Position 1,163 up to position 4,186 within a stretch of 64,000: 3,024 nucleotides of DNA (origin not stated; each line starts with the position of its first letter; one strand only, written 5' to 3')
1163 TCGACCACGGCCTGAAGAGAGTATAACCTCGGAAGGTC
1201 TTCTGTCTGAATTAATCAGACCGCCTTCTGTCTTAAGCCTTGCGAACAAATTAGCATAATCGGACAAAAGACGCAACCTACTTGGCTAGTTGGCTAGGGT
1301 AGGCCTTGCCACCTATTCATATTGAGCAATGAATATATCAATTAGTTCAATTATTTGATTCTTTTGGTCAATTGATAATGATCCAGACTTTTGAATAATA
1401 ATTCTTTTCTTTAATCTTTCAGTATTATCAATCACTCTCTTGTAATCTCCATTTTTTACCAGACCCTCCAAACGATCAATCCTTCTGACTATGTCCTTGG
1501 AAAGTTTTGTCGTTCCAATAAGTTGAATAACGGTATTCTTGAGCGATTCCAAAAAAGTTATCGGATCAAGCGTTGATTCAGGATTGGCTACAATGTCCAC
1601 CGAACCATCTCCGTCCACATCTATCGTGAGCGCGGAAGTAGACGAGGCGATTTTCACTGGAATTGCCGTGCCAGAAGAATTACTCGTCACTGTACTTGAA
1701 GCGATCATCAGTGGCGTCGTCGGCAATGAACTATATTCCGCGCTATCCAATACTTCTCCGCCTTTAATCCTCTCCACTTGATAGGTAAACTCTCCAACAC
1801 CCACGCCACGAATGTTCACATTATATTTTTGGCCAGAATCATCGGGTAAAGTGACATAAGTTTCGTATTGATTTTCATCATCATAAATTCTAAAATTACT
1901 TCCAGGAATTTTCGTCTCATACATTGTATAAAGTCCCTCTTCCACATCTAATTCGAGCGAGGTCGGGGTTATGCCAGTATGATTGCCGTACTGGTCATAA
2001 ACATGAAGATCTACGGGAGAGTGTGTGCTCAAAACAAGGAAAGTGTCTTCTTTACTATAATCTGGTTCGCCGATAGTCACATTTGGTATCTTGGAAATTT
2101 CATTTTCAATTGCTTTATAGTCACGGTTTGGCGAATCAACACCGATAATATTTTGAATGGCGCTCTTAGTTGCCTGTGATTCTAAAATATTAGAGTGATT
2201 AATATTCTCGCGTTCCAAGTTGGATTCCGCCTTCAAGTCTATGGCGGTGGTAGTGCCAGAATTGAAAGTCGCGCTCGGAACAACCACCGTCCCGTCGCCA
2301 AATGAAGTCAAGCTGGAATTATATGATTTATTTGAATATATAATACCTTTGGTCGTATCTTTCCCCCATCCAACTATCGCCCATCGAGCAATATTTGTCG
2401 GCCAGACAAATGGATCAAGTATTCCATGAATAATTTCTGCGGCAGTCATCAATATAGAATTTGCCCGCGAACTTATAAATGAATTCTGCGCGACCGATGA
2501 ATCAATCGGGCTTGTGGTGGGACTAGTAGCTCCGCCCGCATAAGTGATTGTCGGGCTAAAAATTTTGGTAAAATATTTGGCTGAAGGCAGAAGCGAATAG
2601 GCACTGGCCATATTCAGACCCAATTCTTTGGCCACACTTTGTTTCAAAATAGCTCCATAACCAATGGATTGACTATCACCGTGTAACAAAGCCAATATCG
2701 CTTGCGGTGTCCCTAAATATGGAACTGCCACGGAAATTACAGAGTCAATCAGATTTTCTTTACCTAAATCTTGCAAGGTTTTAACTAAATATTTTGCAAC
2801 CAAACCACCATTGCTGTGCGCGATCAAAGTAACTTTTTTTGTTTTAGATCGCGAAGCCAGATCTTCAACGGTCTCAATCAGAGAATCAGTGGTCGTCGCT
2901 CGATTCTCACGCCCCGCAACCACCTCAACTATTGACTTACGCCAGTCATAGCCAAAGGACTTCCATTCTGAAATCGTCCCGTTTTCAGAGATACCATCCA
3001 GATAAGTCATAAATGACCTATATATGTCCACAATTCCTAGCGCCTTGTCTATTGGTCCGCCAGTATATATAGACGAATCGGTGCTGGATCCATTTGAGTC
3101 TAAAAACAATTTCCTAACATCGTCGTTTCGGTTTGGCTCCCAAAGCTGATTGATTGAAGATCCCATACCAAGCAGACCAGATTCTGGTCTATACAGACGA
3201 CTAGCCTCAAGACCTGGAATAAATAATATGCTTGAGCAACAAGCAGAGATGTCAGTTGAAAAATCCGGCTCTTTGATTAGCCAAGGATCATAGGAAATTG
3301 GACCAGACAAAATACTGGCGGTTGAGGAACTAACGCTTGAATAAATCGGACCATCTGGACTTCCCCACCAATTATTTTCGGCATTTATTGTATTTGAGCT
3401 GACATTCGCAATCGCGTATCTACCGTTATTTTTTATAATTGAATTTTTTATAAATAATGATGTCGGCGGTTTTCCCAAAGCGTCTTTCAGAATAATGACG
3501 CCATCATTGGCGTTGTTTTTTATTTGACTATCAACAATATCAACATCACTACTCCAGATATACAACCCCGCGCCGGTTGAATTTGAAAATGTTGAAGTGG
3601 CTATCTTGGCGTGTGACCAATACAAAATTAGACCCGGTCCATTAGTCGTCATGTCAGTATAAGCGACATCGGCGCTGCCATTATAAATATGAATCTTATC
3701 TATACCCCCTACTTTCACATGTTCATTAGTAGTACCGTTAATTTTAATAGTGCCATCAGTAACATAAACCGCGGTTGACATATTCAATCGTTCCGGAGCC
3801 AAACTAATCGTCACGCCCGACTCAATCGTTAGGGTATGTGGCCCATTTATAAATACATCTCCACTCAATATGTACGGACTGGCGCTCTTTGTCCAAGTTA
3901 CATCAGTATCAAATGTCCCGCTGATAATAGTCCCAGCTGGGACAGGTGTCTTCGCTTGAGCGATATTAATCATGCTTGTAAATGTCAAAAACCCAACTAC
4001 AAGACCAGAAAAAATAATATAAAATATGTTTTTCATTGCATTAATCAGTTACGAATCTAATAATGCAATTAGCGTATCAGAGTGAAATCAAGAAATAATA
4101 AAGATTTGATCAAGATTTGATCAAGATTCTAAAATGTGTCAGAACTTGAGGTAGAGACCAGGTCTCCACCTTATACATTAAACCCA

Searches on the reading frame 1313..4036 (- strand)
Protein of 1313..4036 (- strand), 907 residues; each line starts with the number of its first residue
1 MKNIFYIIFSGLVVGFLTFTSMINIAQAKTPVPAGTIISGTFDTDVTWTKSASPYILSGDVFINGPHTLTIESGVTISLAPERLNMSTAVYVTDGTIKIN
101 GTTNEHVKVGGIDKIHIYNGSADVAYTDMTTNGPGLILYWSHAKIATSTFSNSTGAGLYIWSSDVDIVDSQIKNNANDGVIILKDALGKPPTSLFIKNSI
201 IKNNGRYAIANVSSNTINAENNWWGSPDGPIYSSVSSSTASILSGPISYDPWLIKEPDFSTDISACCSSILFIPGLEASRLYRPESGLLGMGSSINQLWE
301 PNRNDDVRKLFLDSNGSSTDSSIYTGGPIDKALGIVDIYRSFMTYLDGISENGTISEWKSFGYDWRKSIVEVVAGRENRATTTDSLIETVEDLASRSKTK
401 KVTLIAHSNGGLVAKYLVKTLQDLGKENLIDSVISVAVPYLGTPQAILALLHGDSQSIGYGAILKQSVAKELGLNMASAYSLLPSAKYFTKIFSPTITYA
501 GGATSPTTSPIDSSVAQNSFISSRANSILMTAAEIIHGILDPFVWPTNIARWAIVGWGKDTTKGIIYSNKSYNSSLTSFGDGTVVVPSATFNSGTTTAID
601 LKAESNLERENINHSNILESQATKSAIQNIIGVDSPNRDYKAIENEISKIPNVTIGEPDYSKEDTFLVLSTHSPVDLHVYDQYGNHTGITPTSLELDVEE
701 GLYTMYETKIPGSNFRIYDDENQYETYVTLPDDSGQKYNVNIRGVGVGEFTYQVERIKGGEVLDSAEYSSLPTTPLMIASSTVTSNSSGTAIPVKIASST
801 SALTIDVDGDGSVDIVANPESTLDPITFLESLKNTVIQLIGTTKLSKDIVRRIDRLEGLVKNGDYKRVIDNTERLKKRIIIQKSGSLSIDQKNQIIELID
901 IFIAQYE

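Call 7: search_protein_families(library=pfam, proteins=[window:1313-4036:-])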
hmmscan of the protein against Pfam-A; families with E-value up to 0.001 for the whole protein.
window:1313-4036:- (907 aa): 5 families
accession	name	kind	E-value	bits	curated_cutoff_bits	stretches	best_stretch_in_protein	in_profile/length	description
PF02450.21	LCAT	-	4.1e-19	69.5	21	1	342-494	69-214/392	Lecithin:cholesterol acyltransferase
PF05057.20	DUF676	-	3.9e-05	23.7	20.3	1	384-443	60-128/217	Putative serine esterase (DUF676)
PF24096.1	DUF7379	-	4e-05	24.1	33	1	386-446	57-118/191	Domain of unknown function (DUF7379)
PF07819.20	PGAP1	-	0.00013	22.2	24.3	1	383-444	72-133/233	PGAP1-like alpha/beta domain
PF05990.18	DUF900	-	0.00027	20.9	20.5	1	366-428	60-119/232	Alpha/beta hydrolase of unknown function (DUF900)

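Call 53: search_protein_families(library=ncbifam, max_evalue=0.01, proteins=[P0121, P0122, P0123, L162:10559-10888:-, L162:18075-19085:-])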
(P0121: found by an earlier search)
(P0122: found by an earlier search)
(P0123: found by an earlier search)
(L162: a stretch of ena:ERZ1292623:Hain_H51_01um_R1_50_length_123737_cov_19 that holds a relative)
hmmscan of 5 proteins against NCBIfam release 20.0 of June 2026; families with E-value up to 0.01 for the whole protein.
P0121 (134 aa): 0 families

P0122 (125 aa): 0 families

P0123 (147 aa): 0 families

L162:10559-10888:- (109 aa): 0 families

L162:18075-19085:- (336 aa): 0 families

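Call 55: find_homologous_proteins(query=window:1313-4036:-, max_evalue=1e-30)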
Query window:1313-4036:- (907 aa): 676 proteins with E <= 1e-30 among 8000 candidates; the best 120 are listed.
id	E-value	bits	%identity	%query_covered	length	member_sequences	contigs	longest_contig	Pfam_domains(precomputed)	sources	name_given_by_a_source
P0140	0.0e+0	1998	100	100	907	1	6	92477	PF02450.22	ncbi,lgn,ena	ncbi:MAG: right-handed parallel beta-helix repeat-containing protein [Patescibacteria group bacteriu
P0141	0.0e+0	1323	66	100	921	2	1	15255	PF13229.13,PF05057.21,PF02450.22,PF07819.20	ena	-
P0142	0.0e+0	1162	59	100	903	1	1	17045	PF13229.13,PF02450.22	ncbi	-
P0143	0.0e+0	1125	57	100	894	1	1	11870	PF13229.13,PF02450.22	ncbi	-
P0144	0.0e+0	1055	57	100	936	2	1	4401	PF02450.22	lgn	-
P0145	0.0e+0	1053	54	100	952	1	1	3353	PF02450.22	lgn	-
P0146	0.0e+0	1035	55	100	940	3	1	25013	PF02450.22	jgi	-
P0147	0.0e+0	1017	54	100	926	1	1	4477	PF02450.22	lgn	-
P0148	1.6e-292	991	52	100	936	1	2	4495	PF02450.22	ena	-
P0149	2.4e-292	990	52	100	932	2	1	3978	PF02450.22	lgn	-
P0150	7.1e-289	979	52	100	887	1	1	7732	PF05057.21,PF02450.22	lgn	-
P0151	4.7e-287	973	52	99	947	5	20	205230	PF02450.22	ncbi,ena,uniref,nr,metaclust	ncbi:MAG: hypothetical protein A2830_00090 [Candidatus Taylorbacteria bacterium RIFCSPHIGHO2_01_FULL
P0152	5.5e-285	966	51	100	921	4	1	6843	PF02450.22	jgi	jgi:pimeloyl-ACP methyl ester carboxylesterase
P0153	2.2e-284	964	51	100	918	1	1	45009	PF02450.22,PF24096.3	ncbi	-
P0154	2.1e-283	961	51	100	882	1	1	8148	PF13229.13,PF02450.22,PF28492.1,PF22888.2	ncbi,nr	ncbi:MAG: hypothetical protein M3Q80_01445 [bacterium]|nr:hypothetical protein [bacterium]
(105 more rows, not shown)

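Call 56: find_encoding_contigs(protein=P0141, flank=4000, max_places=1)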
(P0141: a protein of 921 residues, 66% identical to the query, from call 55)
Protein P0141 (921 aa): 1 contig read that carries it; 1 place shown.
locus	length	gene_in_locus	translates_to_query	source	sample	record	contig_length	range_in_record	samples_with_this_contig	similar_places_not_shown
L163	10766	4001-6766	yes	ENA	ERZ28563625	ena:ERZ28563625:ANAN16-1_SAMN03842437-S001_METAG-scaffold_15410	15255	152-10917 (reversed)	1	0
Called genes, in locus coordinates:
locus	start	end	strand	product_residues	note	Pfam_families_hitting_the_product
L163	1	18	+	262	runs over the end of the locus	-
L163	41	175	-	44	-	-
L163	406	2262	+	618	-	PF01471:PG_binding_1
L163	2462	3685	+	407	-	PF13173:AAA_14, PF13401:AAA_22 (faint), PF13635:DUF4143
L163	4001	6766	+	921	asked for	PF13229:Beta_helix (weak), PF02450:LCAT, PF05057:DUF676 (faint), PF07819:PGAP1 (weak)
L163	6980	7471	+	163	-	PF00466:Ribosomal_L10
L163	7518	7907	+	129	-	PF16320:Ribosomal_L12_N, PF00542:Ribosomal_L12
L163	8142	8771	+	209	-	-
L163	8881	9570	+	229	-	PF05552:MS_channel_1st_1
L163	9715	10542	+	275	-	PF02498:Bro-N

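Call 57: find_encoding_contigs(protein=P0146, flank=4000, max_places=1)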
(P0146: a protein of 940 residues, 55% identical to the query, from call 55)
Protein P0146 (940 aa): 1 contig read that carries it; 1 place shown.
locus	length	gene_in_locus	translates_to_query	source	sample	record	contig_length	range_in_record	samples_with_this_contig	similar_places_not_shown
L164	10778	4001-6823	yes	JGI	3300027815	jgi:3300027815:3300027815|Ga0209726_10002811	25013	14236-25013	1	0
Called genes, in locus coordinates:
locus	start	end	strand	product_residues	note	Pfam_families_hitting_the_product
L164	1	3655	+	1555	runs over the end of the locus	PF13715:CarbopepD_reg_2 (faint), PF13620:CarboxypepD_reg (weak), PF01471:PG_binding_1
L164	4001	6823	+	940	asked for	PF02450:LCAT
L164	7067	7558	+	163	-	PF00466:Ribosomal_L10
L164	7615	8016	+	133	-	PF16320:Ribosomal_L12_N, PF00542:Ribosomal_L12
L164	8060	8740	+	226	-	-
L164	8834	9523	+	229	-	PF05552:MS_channel_1st_1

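Call 58: find_encoding_contigs(protein=P0151, flank=4000, max_places=1)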
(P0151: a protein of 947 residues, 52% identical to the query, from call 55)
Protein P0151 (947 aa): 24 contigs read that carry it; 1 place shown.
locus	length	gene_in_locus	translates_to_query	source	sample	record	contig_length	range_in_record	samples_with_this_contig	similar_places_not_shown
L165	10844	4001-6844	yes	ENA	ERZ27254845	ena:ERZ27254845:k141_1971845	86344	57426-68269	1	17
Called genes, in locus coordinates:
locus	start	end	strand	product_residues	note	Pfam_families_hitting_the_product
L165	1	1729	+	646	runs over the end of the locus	PF01471:PG_binding_1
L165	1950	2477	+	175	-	-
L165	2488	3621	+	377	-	PF01471:PG_binding_1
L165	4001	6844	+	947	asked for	PF02450:LCAT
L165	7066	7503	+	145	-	PF00466:Ribosomal_L10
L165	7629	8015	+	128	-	PF16320:Ribosomal_L12_N, PF00542:Ribosomal_L12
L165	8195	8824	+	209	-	-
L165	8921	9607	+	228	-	PF05552:MS_channel_1st_1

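Call 81: search_protein_families(library=padloc, max_evalue=0.01, proteins=[P0121, P0122, P0123, window:1313-4036:-])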
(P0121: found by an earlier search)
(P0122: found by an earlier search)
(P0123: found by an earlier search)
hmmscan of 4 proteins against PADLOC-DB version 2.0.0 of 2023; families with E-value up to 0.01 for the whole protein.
P0121 (134 aa): 0 families

P0122 (125 aa): 0 families

P0123 (147 aa): 0 families

window:1313-4036:- (907 aa): 1 family
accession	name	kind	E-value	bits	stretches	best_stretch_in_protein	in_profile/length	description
PDLC03851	LmuA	-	0.0008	17.3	1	375-442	48-107/343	-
